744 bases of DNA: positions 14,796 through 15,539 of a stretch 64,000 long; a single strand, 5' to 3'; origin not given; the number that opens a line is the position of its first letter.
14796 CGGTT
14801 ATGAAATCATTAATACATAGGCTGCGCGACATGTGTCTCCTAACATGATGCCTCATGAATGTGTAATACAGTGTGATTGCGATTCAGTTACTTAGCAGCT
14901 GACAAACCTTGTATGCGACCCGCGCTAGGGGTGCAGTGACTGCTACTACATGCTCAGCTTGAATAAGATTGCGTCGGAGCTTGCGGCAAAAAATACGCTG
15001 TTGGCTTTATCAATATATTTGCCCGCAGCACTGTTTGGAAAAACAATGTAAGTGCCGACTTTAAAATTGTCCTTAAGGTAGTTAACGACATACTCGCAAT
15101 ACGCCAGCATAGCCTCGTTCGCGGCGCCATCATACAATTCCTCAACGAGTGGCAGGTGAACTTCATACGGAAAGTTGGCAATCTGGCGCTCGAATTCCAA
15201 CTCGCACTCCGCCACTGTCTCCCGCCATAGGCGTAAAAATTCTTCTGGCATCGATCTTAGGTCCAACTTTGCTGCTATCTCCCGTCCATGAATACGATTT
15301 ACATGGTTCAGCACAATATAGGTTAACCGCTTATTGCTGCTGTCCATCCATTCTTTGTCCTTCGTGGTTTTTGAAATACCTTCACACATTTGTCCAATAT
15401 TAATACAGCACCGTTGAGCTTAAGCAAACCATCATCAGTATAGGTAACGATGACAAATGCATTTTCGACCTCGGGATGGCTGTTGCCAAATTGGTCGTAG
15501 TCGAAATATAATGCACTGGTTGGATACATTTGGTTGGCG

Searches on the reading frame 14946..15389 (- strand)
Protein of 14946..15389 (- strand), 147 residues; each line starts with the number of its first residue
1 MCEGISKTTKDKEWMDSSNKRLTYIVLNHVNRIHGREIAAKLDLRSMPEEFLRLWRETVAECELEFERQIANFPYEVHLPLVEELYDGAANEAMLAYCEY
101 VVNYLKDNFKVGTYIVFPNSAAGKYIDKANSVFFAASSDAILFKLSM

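Call 112: search_dna_similar(query=window:14946-15389:-, collection=phages, mode=protein, max_rows=10, max_evalue=0.001)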
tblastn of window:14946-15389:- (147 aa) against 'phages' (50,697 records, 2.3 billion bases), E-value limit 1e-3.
No match.
